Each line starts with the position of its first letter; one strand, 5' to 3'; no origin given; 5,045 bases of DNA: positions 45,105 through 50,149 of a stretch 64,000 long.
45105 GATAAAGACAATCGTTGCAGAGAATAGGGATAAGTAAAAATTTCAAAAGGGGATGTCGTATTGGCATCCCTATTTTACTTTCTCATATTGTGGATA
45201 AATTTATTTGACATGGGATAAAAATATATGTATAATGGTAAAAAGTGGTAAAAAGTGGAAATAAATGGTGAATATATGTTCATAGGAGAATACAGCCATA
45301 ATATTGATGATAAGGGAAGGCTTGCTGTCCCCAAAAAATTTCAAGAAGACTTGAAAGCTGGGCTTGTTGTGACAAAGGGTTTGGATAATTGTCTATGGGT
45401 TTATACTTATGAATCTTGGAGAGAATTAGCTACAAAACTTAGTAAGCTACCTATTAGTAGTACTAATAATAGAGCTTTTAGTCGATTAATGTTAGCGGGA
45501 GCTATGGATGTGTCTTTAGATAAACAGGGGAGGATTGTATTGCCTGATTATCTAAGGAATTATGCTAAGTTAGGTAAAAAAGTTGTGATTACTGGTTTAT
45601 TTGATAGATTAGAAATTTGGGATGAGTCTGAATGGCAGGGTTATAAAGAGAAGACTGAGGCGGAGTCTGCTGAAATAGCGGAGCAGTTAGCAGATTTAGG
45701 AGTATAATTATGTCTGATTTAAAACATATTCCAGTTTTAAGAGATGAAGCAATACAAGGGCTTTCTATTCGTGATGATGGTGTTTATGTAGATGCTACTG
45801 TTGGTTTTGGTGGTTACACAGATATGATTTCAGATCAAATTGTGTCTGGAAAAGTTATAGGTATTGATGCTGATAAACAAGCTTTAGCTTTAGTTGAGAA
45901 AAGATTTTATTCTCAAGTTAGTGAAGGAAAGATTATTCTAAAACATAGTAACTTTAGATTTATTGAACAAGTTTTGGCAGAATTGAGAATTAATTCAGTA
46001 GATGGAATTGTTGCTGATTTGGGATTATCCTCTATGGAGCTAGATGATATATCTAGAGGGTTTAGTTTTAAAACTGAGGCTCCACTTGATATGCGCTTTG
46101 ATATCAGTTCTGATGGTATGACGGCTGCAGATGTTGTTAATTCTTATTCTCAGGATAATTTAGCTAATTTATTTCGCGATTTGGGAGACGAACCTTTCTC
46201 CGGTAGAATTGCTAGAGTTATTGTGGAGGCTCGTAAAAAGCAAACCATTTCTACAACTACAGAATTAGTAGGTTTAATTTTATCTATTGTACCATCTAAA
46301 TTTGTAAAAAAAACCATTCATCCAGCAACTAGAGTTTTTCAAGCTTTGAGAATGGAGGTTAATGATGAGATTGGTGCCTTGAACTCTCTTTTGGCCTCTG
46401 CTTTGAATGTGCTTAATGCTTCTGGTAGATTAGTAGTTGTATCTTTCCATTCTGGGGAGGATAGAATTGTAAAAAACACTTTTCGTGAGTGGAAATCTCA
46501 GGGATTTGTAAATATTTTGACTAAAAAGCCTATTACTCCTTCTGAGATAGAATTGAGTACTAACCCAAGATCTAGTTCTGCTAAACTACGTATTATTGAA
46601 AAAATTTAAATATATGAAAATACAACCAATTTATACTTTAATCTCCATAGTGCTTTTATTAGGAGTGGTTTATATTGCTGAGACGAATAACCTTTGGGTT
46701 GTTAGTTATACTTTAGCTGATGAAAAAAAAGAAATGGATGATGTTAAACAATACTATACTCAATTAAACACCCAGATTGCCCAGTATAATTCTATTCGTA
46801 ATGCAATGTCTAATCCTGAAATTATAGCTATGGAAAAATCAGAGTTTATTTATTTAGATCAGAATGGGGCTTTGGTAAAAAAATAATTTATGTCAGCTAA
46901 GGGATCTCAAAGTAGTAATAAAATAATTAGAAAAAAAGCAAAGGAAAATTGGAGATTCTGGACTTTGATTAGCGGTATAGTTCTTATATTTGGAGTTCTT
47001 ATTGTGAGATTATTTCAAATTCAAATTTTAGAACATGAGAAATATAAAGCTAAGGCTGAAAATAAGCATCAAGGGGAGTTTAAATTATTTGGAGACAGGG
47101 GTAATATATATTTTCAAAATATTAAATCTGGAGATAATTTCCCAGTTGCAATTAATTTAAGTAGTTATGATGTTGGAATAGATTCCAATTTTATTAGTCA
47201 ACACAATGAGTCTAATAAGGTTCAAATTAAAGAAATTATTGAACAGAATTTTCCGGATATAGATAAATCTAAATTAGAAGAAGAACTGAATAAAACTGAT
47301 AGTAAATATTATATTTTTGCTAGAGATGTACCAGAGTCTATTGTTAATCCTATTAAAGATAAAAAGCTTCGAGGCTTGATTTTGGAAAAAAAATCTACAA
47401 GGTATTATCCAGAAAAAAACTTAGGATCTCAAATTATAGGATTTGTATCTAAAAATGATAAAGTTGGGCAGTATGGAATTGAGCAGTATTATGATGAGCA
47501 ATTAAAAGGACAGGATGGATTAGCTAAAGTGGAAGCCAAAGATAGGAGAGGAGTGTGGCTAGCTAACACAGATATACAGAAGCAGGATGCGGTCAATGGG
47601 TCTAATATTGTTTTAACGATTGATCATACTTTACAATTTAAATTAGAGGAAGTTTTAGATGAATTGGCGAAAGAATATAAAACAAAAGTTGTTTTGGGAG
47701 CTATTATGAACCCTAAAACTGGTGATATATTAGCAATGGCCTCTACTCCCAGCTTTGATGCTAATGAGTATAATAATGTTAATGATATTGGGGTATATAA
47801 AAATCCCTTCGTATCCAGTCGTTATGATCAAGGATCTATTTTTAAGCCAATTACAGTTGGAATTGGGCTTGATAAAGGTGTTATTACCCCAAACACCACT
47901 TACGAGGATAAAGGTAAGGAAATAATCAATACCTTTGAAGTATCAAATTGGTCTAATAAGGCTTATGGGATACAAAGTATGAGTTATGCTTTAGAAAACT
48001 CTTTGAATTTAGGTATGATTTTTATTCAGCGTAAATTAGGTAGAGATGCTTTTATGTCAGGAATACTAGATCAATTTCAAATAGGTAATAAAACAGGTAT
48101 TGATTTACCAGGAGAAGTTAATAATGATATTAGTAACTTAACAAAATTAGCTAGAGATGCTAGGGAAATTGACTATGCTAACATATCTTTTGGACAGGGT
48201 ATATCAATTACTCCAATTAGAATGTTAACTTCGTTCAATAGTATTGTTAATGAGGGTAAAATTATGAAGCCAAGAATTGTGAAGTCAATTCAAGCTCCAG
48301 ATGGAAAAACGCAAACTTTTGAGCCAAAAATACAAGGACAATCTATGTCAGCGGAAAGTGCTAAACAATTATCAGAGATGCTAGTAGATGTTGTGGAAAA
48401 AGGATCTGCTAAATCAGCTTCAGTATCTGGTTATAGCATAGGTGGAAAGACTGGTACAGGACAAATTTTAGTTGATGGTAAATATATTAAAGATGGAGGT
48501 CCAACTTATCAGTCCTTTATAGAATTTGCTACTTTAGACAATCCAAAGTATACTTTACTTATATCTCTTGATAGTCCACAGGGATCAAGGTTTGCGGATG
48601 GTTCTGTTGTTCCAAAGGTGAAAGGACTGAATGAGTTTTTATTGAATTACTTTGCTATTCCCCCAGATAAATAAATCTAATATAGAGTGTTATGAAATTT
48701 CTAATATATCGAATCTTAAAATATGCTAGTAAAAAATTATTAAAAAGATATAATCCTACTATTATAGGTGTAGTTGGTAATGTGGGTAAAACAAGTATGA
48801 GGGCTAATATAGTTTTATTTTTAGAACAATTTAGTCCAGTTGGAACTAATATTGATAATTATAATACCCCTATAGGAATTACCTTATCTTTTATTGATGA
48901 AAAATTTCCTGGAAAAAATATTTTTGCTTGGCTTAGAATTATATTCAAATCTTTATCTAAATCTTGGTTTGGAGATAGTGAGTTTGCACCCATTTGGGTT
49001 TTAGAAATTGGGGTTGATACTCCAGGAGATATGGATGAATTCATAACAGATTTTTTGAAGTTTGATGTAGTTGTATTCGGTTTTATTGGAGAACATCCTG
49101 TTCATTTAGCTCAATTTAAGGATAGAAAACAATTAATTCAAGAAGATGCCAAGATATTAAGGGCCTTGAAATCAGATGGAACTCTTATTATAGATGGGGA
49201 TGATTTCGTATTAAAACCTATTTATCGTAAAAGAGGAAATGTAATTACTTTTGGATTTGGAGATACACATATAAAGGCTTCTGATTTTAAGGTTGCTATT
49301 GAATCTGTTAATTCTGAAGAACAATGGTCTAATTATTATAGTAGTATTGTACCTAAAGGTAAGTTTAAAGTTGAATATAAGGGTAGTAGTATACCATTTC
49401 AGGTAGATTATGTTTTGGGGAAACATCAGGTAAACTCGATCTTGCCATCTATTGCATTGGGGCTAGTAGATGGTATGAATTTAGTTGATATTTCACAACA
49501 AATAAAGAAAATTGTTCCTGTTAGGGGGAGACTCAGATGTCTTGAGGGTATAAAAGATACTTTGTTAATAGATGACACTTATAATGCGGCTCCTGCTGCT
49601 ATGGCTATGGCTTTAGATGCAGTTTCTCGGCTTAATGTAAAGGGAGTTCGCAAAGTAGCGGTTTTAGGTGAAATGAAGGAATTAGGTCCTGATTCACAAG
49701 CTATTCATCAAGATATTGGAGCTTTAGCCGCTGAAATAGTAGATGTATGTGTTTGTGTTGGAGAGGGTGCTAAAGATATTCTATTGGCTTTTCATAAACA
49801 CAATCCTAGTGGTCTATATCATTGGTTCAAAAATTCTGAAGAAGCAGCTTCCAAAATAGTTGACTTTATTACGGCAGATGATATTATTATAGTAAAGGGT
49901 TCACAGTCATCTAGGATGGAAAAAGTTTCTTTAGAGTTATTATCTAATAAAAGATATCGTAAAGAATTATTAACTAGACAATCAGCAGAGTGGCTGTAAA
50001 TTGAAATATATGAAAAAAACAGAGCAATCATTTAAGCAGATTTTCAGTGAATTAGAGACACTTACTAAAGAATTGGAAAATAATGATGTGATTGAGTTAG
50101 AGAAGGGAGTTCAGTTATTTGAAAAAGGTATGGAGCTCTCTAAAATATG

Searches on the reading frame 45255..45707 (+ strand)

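Call 45: search_protein_families(library=pfam, proteins=[window:45255-45707:+], max_evalue=0.001)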
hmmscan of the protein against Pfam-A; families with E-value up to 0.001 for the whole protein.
window:45255-45707:+ (150 aa): 1 family
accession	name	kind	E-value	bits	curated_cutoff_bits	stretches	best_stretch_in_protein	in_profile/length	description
PF02381.23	MraZ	-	2e-40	137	23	2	79-146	1-69/72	MraZ protein, putative antitoxin-like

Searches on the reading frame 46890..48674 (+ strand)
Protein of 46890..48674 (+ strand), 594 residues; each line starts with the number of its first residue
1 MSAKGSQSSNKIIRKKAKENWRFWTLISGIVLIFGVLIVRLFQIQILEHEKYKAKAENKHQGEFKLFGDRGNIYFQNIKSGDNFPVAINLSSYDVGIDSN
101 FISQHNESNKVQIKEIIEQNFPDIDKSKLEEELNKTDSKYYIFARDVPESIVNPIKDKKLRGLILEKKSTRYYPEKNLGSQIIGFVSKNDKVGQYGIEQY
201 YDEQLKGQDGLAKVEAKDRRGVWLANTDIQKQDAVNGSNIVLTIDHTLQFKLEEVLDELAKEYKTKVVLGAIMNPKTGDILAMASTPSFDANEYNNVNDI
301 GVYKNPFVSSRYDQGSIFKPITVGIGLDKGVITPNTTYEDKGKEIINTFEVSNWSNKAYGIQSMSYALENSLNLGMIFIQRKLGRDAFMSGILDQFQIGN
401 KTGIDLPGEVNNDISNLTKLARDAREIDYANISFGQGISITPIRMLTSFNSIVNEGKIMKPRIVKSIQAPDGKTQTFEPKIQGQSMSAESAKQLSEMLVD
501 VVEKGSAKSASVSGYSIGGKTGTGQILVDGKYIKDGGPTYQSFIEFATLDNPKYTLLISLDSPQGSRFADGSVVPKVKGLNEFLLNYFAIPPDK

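Call 45: search_protein_families(library=pfam, proteins=[window:46890-48674:+], max_evalue=0.001)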
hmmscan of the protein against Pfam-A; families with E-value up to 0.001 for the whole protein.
window:46890-48674:+ (594 aa): 3 families
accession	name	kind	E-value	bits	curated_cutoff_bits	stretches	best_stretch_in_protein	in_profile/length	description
PF00905.27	Transpeptidase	-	7.3e-66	222.8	22.1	1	272-573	5-289/299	Penicillin binding protein transpeptidase domain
PF03717.20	PBP_dimer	-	5.7e-17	63.1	24.4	1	69-217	5-170/180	Penicillin-binding Protein dimerisation domain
PF21922.1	PBP_dimer_2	-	0.00033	21.3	27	0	170-210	24-62/83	Penicillin binding protein A dimerisation domain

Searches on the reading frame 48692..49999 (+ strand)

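Call 45: search_protein_families(library=pfam, proteins=[window:48692-49999:+], max_evalue=0.001)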
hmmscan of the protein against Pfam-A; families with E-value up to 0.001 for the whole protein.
window:48692-49999:+ (435 aa): 2 families
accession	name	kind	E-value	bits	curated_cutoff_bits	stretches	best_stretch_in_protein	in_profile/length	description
PF02875.26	Mur_ligase_C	-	2.6e-19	70.7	28.4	1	279-404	1-126/127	Mur ligase, glutamate ligase domain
PF08245.18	Mur_ligase_M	-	3.7e-09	37.2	24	1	101-255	59-198/200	Mur ligase middle domain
